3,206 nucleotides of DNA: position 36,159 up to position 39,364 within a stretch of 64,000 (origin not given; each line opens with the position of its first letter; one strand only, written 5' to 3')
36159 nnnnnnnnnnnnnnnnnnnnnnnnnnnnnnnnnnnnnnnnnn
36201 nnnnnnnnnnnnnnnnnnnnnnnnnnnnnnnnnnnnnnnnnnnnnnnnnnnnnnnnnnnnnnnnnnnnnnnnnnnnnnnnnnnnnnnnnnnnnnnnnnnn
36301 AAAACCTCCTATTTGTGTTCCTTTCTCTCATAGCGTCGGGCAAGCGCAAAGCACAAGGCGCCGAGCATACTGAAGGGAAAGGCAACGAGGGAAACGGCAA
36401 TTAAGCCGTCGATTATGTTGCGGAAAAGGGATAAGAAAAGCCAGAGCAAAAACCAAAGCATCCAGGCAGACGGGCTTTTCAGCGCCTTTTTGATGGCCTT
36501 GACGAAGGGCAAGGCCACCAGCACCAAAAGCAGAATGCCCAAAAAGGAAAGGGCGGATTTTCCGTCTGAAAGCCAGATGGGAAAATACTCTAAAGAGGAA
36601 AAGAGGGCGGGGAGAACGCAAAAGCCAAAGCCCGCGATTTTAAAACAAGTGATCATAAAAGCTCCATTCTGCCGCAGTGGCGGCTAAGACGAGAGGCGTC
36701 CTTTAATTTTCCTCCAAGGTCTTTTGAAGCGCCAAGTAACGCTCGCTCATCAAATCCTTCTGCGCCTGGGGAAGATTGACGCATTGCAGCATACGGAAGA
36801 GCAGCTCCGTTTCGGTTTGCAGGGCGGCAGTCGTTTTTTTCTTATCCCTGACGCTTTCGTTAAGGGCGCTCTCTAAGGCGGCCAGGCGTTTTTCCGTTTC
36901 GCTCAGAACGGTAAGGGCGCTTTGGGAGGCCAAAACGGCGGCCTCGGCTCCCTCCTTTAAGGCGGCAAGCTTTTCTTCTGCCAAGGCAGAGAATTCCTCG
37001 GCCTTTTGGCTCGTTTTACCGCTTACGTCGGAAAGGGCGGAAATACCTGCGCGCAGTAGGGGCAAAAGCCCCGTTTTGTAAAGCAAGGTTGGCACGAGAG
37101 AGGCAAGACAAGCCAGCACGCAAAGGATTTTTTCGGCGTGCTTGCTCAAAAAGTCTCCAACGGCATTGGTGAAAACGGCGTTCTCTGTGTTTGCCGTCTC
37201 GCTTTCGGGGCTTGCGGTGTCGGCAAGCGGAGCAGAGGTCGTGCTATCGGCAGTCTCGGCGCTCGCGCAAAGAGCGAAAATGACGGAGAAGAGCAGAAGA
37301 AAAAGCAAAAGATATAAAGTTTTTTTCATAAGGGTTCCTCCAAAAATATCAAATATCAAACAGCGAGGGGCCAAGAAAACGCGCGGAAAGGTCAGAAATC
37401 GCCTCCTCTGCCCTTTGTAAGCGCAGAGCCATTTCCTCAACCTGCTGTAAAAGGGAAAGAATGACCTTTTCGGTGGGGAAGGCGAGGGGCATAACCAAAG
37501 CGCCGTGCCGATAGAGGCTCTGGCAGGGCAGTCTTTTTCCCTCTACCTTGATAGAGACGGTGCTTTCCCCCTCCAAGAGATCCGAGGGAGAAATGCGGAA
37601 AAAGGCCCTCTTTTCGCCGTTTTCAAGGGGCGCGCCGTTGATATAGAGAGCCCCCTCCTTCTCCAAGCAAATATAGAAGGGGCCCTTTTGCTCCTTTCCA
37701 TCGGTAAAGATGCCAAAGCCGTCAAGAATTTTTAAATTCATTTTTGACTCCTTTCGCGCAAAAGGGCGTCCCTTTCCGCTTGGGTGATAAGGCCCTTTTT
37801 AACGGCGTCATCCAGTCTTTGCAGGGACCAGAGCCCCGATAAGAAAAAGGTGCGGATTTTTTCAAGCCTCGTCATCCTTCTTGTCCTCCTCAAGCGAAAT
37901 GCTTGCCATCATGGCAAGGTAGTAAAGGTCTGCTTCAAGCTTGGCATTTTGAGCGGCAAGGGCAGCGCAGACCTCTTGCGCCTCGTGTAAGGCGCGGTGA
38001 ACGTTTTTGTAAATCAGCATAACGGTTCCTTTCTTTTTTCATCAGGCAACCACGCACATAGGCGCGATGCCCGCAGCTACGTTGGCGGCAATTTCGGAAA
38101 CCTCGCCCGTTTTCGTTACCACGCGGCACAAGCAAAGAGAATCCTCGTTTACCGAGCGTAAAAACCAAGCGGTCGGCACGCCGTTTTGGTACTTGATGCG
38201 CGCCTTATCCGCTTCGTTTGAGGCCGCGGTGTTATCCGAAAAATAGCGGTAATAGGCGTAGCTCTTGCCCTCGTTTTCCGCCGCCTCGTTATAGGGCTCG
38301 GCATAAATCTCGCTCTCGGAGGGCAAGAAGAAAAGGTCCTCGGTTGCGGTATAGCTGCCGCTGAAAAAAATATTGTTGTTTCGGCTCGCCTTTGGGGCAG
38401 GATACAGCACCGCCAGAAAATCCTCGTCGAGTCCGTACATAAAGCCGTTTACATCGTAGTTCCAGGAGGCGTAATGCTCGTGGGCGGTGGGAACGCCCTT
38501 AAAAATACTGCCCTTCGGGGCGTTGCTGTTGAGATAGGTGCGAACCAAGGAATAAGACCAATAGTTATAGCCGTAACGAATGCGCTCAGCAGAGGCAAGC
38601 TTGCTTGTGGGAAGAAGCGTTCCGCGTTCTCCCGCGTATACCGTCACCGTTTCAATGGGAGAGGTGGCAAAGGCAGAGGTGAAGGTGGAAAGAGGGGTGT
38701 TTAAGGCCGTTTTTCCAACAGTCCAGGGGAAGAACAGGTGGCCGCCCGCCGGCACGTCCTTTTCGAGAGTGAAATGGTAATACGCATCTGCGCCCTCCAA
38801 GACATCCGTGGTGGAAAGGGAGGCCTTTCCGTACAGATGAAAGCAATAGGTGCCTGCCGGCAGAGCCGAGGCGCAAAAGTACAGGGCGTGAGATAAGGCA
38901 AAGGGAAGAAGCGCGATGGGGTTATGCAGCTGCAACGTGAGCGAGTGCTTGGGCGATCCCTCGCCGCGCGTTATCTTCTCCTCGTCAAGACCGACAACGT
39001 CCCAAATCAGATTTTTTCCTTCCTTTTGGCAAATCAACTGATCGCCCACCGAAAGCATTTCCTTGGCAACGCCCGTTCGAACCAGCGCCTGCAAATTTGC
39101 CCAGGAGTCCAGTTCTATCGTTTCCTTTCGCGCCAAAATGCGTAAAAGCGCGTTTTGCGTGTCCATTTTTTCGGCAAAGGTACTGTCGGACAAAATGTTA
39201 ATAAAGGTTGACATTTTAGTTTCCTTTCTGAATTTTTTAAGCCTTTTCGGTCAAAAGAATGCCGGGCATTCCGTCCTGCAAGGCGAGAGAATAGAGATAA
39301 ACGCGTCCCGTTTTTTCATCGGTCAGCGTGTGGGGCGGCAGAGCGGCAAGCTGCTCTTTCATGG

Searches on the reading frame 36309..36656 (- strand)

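Call 4: search_protein_families(library=pfam, max_evalue=0.01, proteins=[window:36309-36656:-])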
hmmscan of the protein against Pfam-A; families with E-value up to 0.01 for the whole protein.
window:36309-36656:- (115 aa): 1 family
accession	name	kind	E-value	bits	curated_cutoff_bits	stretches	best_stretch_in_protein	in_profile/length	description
PF09512.15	ThiW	-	0.0059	17.2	30.3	1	73-113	52-89/150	Thiamine-precursor transporter protein (ThiW)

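Call 6: search_protein_families(library=phrogs, max_evalue=0.01, proteins=[window:36309-36656:-])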
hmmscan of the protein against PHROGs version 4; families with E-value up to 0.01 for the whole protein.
window:36309-36656:- (115 aa): 0 families

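Call 33: search_protein_families(library=ncbifam, max_evalue=0.01, proteins=[window:36309-36656:-])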
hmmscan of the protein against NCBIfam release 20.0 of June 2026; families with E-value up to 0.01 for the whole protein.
window:36309-36656:- (115 aa): 1 family
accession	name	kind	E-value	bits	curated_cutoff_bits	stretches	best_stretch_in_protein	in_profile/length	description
NF047510.1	LIC_10190_fam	subfamily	0.0021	16.8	100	1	18-75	353-409/424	LIC_10190 family membrane protein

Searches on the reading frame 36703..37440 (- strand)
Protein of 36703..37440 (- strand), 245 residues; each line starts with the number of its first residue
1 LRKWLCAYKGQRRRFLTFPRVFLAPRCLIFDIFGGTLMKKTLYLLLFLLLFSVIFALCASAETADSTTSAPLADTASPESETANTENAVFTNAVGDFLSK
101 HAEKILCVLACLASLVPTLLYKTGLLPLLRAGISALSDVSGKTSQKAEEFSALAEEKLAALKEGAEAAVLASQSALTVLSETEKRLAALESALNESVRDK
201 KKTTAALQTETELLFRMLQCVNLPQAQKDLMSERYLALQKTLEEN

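Call 4: search_protein_families(library=pfam, max_evalue=0.01, proteins=[window:36703-37440:-])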
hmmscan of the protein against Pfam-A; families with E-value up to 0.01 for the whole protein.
window:36703-37440:- (245 aa): 0 families

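Call 6: search_protein_families(library=phrogs, max_evalue=0.01, proteins=[window:36703-37440:-])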
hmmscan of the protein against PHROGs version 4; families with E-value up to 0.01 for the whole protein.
window:36703-37440:- (245 aa): 1 family
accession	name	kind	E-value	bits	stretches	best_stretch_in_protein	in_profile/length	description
phrog_15667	-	moron, auxiliary metabolic gene and host takeover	0.0033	18.3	0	138-210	27-97/208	superinfection exclusion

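Call 33: search_protein_families(library=ncbifam, max_evalue=0.01, proteins=[window:36703-37329:-])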
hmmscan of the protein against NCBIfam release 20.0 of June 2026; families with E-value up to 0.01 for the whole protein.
window:36703-37329:- (208 aa): 0 families

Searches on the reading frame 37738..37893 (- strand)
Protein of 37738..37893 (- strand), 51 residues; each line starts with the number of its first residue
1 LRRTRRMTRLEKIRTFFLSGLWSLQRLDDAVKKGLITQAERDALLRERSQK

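Call 4: search_protein_families(library=pfam, max_evalue=0.01, proteins=[window:37738-37893:-])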
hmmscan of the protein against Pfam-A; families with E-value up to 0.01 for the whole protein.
window:37738-37893:- (51 aa): 1 family
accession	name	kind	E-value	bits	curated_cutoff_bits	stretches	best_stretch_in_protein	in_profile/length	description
PF09693.15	Phage_XkdX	-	3.3e-05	24.3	23.5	1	11-40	2-31/40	Phage uncharacterised protein (Phage_XkdX)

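Call 6: search_protein_families(library=phrogs, max_evalue=0.01, proteins=[window:37738-37893:-])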
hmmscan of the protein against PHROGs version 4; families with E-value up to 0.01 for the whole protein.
window:37738-37893:- (51 aa): 1 family
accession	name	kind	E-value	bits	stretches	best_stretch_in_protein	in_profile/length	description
phrog_134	-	unknown function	0.00037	21.2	1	6-42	11-47/73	-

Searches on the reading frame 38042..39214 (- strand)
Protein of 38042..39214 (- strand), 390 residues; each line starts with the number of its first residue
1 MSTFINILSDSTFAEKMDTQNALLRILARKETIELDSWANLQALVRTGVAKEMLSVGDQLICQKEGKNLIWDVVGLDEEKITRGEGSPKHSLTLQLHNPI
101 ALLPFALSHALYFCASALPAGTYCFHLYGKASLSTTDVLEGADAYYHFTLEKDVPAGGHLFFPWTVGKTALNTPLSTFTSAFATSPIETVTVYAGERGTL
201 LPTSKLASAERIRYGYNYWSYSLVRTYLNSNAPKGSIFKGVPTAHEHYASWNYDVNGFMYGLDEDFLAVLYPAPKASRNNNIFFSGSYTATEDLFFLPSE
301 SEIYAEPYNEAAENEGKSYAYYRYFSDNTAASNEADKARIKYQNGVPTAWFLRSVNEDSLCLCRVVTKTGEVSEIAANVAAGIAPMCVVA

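Call 4: search_protein_families(library=pfam, max_evalue=0.01, proteins=[window:38042-39214:-])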
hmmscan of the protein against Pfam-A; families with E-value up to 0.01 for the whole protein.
window:38042-39214:- (390 aa): 1 family
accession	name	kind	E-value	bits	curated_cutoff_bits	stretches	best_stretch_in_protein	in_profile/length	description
PF19789.6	DUF6273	-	3e-11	43.9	23.5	1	213-389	27-170/172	Domain of unknown function (DUF6273)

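Call 6: search_protein_families(library=phrogs, max_evalue=0.01, proteins=[window:38042-39214:-])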
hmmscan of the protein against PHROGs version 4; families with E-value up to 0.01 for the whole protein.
window:38042-39214:- (390 aa): 2 families
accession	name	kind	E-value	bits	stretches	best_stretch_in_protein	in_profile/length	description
phrog_19280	-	unknown function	2.8e-27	96.6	1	106-390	338-623/623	-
phrog_10993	-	head and packaging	2.2e-08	34.4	1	207-389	47-240/556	Hoc-like head decoration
